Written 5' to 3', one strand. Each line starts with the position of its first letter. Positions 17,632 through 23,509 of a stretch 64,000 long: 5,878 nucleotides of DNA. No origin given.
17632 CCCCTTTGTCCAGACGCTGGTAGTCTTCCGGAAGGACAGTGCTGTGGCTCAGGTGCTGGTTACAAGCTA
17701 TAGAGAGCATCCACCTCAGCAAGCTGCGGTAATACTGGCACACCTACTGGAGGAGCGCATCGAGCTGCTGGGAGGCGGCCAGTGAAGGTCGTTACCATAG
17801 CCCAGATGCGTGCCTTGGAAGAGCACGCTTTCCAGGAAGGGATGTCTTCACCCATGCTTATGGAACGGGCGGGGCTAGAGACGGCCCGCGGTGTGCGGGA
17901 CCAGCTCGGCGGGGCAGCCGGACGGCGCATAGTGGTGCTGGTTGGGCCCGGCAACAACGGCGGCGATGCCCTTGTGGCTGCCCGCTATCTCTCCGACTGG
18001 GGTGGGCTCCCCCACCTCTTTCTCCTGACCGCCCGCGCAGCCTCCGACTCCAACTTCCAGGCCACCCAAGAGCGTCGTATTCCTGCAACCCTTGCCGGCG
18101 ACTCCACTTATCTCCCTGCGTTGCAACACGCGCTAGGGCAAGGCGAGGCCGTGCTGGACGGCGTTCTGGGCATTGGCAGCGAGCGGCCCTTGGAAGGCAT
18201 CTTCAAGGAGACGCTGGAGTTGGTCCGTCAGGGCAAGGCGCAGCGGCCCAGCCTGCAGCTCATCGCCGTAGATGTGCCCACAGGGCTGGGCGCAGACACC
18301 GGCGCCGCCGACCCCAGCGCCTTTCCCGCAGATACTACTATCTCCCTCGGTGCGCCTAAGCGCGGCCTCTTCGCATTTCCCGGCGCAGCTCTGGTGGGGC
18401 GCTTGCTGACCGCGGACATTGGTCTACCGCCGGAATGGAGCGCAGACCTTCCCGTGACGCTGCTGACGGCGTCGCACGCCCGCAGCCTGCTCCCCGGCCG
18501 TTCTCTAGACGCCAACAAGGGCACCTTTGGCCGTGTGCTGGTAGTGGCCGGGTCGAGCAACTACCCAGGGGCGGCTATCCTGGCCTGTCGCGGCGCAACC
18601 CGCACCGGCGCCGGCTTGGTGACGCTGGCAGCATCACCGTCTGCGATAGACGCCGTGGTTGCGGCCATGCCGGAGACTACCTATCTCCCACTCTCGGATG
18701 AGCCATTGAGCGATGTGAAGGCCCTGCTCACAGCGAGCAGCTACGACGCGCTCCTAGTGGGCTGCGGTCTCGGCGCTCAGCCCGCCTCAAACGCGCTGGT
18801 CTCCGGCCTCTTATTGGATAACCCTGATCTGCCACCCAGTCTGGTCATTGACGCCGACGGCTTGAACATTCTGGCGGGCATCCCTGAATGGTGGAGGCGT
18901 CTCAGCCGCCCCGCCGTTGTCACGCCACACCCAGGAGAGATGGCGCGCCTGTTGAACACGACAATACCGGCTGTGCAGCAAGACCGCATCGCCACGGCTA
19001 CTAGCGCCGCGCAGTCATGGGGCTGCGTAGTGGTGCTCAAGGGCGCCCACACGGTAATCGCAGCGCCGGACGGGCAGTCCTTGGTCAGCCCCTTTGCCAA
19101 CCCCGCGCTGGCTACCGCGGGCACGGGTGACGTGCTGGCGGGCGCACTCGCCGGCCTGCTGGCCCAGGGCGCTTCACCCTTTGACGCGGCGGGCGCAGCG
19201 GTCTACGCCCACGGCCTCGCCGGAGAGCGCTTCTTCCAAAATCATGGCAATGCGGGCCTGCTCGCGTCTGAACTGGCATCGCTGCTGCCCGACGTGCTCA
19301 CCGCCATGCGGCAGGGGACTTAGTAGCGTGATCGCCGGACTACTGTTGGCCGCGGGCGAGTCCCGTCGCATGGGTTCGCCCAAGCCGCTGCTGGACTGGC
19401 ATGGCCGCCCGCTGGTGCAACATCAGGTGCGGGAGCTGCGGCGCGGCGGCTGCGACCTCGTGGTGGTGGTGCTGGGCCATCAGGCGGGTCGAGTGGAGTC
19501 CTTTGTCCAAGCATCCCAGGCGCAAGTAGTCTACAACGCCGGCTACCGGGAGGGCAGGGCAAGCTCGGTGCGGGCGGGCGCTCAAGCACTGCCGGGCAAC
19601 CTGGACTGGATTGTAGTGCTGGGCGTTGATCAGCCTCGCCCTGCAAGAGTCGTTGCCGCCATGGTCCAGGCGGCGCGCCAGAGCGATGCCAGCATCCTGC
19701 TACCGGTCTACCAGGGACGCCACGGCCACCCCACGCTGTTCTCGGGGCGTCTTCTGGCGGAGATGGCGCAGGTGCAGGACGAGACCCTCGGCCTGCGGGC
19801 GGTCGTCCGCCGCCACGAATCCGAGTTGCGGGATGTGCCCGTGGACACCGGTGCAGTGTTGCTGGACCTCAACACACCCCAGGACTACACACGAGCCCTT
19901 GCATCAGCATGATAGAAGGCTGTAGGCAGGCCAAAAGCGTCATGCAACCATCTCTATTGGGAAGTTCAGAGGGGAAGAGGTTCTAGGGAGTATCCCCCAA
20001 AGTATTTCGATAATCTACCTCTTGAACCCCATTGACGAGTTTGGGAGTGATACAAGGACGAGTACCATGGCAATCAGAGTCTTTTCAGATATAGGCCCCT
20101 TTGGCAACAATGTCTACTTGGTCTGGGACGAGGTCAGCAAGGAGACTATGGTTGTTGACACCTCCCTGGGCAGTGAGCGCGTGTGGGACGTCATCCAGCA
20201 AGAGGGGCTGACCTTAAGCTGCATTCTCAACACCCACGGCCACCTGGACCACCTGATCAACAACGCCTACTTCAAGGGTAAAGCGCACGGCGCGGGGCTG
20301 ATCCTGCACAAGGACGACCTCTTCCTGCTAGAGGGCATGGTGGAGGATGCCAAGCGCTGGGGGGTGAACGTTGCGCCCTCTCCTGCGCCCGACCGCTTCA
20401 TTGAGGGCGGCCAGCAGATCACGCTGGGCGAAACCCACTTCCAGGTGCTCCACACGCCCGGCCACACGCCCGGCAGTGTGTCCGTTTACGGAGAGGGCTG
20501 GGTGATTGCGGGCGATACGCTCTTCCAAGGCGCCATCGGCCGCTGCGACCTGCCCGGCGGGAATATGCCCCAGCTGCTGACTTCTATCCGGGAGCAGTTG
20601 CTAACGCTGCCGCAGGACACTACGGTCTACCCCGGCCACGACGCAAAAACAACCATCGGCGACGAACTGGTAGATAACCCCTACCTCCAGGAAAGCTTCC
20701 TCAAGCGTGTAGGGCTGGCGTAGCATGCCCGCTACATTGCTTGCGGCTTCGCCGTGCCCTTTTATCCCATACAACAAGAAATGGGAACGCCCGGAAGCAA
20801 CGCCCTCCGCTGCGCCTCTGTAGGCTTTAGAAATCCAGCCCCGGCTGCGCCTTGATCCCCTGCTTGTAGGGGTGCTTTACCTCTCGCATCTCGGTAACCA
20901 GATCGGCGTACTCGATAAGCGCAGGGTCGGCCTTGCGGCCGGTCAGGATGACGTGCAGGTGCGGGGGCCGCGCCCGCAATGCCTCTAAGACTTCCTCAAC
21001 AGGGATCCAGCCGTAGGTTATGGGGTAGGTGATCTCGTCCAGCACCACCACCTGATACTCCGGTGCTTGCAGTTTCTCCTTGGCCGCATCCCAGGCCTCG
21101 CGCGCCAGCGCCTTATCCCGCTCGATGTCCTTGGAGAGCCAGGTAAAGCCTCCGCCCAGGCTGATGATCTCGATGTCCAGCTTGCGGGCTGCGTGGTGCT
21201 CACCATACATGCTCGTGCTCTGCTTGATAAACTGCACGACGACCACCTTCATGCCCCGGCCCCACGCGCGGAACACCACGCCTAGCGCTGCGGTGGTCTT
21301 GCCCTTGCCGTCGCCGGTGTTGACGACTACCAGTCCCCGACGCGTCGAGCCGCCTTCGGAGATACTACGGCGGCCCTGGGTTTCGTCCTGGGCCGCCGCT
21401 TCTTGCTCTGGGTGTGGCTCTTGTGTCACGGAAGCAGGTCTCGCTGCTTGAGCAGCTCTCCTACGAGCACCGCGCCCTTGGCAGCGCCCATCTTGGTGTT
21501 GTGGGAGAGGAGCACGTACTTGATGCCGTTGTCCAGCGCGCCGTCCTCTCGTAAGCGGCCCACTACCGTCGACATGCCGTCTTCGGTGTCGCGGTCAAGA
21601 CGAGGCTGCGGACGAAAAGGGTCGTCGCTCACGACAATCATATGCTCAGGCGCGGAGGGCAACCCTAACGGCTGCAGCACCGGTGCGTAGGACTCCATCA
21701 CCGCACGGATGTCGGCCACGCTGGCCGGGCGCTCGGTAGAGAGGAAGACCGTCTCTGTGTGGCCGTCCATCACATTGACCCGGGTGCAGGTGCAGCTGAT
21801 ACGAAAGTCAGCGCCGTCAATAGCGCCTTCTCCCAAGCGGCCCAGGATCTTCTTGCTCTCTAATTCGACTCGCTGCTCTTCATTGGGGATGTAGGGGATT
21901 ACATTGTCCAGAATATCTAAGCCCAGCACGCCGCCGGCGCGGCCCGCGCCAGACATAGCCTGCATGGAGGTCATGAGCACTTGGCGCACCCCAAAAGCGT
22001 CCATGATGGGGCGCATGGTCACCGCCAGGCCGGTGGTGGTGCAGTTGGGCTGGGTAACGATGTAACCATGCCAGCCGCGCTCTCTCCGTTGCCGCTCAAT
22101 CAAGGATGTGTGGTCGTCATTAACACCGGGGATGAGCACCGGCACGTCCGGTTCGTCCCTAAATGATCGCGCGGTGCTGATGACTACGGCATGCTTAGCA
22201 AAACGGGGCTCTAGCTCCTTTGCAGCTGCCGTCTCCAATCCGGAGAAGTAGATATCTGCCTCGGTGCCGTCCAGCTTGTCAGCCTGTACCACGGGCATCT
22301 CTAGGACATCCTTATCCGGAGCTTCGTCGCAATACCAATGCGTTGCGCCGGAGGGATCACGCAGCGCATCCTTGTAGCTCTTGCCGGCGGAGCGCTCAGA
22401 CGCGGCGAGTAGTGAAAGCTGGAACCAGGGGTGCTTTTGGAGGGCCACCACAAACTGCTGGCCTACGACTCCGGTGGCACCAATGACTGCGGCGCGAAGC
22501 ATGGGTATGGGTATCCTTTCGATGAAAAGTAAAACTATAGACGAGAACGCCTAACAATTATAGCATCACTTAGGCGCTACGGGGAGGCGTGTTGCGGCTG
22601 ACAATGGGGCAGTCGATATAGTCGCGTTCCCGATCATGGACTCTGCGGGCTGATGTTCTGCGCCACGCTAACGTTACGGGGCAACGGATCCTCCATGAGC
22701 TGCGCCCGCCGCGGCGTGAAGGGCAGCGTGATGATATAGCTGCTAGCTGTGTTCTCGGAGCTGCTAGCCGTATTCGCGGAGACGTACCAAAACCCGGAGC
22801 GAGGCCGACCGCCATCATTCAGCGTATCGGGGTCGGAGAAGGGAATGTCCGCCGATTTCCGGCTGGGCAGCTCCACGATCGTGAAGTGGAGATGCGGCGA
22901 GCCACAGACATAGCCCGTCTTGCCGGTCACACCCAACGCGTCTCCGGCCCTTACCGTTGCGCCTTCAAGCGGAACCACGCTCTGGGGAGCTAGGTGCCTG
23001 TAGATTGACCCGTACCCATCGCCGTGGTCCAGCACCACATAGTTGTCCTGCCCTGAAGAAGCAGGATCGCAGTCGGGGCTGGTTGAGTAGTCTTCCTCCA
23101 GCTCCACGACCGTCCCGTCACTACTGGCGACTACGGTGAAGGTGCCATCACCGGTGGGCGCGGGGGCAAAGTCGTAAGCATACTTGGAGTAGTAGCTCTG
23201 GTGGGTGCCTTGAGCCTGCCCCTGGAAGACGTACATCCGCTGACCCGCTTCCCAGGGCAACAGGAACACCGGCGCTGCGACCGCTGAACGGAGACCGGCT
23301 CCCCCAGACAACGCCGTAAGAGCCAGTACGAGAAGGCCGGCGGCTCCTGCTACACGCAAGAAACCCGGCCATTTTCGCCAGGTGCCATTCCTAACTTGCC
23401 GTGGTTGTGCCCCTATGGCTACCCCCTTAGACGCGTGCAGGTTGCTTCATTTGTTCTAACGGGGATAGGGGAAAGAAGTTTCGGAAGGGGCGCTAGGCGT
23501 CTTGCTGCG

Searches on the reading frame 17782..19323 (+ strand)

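Call 75: search_protein_families(library=pfam, proteins=[window:17782-19323:+], max_evalue=0.00001)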
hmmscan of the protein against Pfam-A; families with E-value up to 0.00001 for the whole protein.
window:17782-19323:+ (513 aa): 3 families
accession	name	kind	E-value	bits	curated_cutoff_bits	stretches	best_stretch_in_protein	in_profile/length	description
PF01256.23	Carb_kinase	-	9e-59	199.3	27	1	252-503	1-241/242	NAD(P)H-hydrate dehydratase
PF03853.21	YjeF_N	-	2.1e-32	112.9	24.9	1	25-195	3-169/169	YjeF-related protein N-terminus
PF08543.17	Phos_pyr_kin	-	3e-06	27.2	27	1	376-473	119-224/246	Phosphomethylpyrimidine kinase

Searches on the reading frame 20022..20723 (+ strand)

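Call 75: search_protein_families(library=pfam, proteins=[window:20022-20723:+], max_evalue=0.00001)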
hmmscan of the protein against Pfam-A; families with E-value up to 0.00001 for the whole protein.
window:20022-20723:+ (233 aa): 1 family
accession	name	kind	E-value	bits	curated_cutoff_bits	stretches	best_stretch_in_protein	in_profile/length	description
PF00753.33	Lactamase_B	-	1.4e-27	97.4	22.7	1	25-206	2-196/196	Metallo-beta-lactamase superfamily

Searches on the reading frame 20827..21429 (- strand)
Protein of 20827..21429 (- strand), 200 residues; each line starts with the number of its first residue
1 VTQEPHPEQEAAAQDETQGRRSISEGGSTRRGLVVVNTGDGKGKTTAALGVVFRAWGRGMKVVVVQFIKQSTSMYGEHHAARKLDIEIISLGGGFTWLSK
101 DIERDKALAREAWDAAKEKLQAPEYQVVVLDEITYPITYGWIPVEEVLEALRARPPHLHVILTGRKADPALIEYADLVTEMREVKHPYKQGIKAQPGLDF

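Call 75: search_protein_families(library=pfam, proteins=[window:20827-21429:-], max_evalue=0.00001)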
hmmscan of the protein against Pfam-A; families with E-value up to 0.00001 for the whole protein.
window:20827-21429:- (200 aa): 1 family
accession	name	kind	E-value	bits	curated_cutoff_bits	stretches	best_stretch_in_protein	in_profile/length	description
PF02572.21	CobA_CobO_BtuR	-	1.4e-67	227.6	25.7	1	31-200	2-172/172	ATP:corrinoid adenosyltransferase BtuR/CobO/CobP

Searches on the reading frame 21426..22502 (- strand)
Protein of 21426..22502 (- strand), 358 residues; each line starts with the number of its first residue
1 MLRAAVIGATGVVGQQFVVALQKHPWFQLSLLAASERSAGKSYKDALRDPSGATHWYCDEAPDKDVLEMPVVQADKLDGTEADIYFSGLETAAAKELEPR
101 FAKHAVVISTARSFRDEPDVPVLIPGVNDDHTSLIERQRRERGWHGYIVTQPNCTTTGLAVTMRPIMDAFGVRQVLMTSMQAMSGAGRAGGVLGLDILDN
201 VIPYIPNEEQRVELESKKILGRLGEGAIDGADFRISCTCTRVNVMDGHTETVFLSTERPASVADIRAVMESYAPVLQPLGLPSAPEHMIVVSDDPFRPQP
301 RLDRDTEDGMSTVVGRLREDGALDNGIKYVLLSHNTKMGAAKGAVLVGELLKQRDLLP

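Call 75: search_protein_families(library=pfam, proteins=[window:21426-22502:-], max_evalue=0.00001)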
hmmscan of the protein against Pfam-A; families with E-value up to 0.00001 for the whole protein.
window:21426-22502:- (358 aa): 2 families
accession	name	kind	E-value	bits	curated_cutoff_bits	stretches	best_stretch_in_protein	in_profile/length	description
PF02774.23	Semialdhyde_dhC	-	1.9e-34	119.9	26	1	164-336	2-182/184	Semialdehyde dehydrogenase, dimerisation domain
PF01118.30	Semialdhyde_dh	-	5.1e-22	79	26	1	3-132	1-118/121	Semialdehyde dehydrogenase, NAD binding domain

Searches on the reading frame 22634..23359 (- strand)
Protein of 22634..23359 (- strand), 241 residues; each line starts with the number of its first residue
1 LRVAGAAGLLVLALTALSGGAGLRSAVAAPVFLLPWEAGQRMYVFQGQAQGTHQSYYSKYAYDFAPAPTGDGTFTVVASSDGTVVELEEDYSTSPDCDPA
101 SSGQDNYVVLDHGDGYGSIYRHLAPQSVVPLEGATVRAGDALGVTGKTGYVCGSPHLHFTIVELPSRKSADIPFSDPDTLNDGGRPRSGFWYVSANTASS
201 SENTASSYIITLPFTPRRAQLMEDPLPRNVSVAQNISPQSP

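Call 75: search_protein_families(library=pfam, proteins=[window:22634-23359:-], max_evalue=0.00001)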
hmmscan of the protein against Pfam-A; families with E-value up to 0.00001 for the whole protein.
window:22634-23359:- (241 aa): 1 family
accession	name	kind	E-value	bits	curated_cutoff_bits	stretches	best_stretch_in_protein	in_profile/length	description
PF01551.29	Peptidase_M23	-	1.1e-14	54.8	28.7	1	72-162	13-88/96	Peptidase family M23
